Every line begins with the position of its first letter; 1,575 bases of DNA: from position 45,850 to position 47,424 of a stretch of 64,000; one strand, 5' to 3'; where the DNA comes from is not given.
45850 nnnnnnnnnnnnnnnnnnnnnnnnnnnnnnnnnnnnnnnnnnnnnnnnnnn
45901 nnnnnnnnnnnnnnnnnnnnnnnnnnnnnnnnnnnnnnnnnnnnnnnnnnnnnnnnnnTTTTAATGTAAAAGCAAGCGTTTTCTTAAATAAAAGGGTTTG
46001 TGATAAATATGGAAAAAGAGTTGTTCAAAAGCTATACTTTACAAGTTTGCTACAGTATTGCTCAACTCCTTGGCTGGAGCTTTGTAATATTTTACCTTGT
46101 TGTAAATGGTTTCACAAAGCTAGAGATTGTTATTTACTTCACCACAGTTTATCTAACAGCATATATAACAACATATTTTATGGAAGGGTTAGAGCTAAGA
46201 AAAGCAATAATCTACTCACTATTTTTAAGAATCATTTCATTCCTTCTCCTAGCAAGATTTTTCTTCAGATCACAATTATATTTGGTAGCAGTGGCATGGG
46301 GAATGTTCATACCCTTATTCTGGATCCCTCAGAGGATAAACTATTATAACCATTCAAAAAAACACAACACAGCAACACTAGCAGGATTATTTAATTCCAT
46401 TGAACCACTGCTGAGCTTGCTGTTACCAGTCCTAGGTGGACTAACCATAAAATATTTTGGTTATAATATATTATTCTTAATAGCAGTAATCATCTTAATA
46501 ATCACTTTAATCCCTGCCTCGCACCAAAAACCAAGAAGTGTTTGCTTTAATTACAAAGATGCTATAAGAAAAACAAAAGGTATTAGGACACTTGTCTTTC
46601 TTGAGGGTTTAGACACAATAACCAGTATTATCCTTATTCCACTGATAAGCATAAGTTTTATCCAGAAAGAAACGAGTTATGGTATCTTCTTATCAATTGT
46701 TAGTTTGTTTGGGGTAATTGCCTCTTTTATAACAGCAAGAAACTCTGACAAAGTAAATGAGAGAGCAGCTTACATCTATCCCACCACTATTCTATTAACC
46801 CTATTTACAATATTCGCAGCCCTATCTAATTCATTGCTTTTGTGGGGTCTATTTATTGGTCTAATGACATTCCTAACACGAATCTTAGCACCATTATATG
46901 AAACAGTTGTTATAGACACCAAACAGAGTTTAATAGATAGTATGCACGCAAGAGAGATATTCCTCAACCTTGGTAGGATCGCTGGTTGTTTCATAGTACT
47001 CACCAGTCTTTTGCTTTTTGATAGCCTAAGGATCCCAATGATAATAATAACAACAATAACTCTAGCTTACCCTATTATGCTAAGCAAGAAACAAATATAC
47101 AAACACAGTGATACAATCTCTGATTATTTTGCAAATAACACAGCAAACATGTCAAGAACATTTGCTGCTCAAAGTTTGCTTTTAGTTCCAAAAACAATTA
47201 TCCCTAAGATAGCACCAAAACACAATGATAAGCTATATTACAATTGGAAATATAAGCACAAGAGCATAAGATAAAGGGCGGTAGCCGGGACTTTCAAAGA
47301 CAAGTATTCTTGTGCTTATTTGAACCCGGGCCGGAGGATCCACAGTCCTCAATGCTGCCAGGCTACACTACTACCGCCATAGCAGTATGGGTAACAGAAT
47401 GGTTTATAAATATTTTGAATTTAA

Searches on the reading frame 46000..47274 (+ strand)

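Call 10: search_protein_families(library=pfam, proteins=[window:46000-47274:+], max_evalue=0.001)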
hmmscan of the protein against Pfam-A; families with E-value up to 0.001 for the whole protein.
window:46000-47274:+ (424 aa): 2 families
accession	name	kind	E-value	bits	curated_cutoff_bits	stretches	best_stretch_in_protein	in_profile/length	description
PF07690.21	MFS_1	-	3.6e-10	39.7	33.4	1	42-171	37-166/347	Major Facilitator Superfamily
PF20966.2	MASE6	-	0.00053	20.5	27.4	1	194-292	6-104/170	MASE6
